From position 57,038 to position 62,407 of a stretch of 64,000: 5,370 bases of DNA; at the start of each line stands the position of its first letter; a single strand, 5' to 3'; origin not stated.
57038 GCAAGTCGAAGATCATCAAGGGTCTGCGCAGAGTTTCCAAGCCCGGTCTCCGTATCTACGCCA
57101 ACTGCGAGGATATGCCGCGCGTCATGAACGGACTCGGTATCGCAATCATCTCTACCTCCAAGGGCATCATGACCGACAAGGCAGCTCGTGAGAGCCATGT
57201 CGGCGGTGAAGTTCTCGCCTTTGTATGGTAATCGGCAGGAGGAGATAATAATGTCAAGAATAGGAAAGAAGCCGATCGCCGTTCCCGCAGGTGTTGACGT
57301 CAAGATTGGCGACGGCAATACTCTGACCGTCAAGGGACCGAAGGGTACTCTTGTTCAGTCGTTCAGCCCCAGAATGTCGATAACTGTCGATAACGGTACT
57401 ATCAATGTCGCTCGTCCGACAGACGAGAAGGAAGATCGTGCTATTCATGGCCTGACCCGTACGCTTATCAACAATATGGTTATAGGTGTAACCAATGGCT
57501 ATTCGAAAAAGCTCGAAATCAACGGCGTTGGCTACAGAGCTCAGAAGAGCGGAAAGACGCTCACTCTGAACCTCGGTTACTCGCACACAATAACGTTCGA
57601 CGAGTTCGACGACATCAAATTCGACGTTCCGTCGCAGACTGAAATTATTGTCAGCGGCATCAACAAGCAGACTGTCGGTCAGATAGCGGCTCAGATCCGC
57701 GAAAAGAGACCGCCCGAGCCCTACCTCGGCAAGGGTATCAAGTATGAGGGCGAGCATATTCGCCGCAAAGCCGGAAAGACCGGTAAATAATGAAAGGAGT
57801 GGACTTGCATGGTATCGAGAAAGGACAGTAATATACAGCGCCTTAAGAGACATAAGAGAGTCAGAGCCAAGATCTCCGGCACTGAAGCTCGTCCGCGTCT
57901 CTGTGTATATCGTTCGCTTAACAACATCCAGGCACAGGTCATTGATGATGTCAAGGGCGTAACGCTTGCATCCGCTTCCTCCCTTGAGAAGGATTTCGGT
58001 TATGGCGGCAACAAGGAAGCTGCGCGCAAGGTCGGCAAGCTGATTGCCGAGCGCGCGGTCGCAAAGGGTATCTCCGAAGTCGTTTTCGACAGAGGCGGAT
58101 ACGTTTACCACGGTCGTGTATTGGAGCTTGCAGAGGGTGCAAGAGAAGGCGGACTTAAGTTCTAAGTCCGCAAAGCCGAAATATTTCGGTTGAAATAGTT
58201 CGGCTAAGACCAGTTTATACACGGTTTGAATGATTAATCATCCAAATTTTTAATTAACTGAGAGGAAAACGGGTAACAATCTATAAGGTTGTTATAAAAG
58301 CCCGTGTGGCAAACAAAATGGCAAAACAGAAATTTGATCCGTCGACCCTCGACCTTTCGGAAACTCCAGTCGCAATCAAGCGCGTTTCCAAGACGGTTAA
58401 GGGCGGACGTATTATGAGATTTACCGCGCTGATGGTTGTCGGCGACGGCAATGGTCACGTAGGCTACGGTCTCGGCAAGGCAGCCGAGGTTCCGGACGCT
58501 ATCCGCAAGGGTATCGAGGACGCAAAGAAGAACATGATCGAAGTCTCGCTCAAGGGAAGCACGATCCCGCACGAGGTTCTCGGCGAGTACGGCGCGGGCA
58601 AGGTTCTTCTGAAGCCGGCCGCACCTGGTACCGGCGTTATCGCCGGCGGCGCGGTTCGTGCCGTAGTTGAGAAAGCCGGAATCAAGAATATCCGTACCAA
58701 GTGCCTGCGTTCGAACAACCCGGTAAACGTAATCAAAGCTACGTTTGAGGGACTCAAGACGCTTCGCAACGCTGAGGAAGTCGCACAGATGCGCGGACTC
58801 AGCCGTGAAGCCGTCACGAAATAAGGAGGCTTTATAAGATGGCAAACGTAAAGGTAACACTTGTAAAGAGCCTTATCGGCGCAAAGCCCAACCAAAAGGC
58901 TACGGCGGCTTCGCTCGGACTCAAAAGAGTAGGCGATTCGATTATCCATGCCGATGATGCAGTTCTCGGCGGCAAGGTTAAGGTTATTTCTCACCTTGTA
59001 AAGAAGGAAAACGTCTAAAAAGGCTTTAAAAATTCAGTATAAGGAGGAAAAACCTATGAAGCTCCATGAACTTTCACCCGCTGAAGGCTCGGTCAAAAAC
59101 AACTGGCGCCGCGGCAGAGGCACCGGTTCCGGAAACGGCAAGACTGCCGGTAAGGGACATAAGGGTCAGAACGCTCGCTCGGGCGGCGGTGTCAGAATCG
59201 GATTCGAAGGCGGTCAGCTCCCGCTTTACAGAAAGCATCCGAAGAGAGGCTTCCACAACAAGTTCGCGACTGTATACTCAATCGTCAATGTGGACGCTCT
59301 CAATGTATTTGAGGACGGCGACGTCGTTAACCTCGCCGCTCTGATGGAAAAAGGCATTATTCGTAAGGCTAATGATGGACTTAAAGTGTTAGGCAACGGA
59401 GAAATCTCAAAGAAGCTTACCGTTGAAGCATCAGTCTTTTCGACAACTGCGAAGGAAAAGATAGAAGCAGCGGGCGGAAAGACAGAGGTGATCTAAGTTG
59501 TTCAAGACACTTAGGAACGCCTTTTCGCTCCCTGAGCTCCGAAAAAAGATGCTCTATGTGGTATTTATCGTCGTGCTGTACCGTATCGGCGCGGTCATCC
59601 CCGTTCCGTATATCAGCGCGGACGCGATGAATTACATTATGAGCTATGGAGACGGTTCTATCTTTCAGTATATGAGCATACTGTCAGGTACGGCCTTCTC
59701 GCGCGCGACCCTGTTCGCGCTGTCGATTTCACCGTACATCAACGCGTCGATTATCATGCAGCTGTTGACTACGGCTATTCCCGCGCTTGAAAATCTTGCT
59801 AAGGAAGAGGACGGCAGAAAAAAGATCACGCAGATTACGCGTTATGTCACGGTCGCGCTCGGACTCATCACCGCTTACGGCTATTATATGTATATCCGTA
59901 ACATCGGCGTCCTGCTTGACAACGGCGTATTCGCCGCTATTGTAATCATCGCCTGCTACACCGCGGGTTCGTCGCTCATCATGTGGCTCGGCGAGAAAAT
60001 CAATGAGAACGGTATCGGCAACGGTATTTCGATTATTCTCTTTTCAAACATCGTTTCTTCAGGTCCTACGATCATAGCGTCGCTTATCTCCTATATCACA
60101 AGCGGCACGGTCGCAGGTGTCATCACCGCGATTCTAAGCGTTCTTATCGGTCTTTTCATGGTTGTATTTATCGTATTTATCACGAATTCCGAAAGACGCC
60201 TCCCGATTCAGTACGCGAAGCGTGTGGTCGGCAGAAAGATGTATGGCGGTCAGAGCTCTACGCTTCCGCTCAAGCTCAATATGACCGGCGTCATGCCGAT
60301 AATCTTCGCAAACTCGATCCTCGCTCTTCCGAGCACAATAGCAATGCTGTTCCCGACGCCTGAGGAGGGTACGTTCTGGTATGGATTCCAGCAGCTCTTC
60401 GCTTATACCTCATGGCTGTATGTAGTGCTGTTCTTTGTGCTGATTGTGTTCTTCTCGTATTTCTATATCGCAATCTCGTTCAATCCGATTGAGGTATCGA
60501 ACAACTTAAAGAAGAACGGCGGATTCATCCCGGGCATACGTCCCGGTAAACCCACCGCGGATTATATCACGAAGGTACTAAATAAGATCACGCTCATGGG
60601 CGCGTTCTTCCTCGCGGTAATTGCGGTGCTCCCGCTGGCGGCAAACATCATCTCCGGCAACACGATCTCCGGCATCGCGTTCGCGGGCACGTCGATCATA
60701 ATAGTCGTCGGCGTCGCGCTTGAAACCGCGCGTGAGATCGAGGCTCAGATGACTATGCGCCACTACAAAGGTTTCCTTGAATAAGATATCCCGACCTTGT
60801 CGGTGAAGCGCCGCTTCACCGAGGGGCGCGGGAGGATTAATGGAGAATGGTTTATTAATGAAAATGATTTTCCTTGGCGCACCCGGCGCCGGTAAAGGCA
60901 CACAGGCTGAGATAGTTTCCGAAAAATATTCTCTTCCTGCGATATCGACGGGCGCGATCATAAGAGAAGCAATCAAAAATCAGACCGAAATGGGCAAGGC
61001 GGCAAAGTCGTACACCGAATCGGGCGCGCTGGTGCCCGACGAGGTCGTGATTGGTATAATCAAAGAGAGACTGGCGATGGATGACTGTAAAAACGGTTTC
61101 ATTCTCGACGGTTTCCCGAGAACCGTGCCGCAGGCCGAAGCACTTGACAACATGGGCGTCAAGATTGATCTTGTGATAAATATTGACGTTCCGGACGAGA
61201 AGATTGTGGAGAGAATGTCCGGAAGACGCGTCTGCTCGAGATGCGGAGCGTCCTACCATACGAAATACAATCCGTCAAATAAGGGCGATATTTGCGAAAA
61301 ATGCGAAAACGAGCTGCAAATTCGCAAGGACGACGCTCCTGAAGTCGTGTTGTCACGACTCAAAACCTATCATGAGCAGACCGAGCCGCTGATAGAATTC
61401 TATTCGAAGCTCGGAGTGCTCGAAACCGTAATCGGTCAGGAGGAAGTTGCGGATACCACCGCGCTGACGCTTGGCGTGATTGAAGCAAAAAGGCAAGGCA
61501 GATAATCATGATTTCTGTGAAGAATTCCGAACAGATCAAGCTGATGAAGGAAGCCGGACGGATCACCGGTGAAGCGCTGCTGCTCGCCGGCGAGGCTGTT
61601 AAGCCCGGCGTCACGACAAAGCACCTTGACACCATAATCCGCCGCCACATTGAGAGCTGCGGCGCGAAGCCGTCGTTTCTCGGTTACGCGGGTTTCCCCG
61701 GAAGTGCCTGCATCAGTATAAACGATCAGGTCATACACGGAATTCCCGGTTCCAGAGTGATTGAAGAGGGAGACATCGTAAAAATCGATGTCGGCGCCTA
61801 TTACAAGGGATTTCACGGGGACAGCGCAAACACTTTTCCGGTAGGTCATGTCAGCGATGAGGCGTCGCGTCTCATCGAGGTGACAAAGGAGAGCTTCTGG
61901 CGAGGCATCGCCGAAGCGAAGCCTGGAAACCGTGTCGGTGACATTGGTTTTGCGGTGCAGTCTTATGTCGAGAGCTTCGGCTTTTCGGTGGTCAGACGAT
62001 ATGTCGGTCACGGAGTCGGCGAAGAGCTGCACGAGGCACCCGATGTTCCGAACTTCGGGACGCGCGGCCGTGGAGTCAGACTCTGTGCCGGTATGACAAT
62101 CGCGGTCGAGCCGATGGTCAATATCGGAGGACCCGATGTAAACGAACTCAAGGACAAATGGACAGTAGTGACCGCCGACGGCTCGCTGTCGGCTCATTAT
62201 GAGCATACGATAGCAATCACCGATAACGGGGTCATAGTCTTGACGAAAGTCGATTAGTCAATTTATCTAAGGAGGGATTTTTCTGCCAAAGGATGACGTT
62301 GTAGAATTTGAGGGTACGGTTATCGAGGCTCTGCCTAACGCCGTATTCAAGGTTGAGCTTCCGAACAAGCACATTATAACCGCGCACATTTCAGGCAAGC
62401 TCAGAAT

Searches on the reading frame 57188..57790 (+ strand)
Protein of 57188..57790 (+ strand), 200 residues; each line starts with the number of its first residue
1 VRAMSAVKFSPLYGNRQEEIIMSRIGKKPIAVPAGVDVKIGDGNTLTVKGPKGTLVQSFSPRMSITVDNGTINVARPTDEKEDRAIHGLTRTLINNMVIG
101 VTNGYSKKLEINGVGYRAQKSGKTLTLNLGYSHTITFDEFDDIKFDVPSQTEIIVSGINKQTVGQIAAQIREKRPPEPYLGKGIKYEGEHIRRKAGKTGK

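Call 52: search_protein_families(library=pfam, proteins=[window:57188-57790:+], max_evalue=0.0001)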
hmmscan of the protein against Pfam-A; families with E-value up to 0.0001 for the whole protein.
window:57188-57790:+ (200 aa): 1 family
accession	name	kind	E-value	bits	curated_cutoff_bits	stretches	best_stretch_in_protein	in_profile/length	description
PF00347.28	Ribosomal_L6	-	2.8e-40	137.4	27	2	113-186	2-79/80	Ribosomal protein L6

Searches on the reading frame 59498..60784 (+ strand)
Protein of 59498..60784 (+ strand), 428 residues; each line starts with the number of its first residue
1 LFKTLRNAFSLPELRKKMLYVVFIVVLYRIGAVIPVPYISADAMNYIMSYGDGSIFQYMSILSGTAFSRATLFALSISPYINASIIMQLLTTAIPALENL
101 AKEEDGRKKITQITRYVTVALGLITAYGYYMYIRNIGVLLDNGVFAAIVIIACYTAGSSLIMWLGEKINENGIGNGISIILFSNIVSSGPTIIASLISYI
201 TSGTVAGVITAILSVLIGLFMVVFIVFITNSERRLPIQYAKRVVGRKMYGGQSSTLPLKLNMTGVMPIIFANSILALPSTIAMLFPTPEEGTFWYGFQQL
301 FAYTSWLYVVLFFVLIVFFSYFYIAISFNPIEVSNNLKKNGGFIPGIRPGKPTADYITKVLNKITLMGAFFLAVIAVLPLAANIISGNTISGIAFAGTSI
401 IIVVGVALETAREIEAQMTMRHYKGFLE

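Call 52: search_protein_families(library=pfam, proteins=[window:59498-60784:+], max_evalue=0.0001)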
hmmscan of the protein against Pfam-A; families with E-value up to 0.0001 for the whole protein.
window:59498-60784:+ (428 aa): 1 family
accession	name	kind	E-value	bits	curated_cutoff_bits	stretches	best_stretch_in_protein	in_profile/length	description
PF00344.25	SecY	-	5.4e-107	358.1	32.2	1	71-410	1-305/306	SecY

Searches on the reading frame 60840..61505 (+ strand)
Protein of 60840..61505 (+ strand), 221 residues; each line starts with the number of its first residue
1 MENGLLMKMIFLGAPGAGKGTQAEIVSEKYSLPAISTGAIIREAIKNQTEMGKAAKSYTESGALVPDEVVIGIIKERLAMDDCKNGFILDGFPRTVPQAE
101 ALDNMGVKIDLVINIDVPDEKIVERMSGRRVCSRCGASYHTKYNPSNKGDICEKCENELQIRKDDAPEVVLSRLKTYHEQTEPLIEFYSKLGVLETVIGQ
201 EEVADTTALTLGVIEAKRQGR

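Call 52: search_protein_families(library=pfam, proteins=[window:60840-61505:+], max_evalue=0.0001)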
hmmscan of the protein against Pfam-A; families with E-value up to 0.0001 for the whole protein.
window:60840-61505:+ (221 aa): 5 families
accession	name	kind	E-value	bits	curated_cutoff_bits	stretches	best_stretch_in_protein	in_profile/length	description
PF00406.28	ADK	-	6.3e-54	182.6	26.8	1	12-192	2-150/151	Adenylate kinase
PF13207.12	AAA_17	-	1.3e-26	93.9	27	1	12-130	1-123/136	AAA domain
PF05191.20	ADK_lid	-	4e-12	46.2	26.6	1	129-164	1-36/36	Adenylate kinase, active site lid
PF17213.9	Hydin_ADK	-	2.8e-09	37.9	27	0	64-91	168-195/196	Hydin Adenylate kinase-like domain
PF13238.12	AAA_18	-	7.3e-06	26.9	29.4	1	12-130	4-112/128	AAA domain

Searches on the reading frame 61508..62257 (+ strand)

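Call 52: search_protein_families(library=pfam, proteins=[window:61508-62257:+], max_evalue=0.0001)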
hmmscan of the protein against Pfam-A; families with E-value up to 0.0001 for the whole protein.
window:61508-62257:+ (249 aa): 1 family
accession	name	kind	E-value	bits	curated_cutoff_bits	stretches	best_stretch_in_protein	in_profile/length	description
PF00557.29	Peptidase_M24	-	6.4e-51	173.5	23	1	12-239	2-208/208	Metallopeptidase family M24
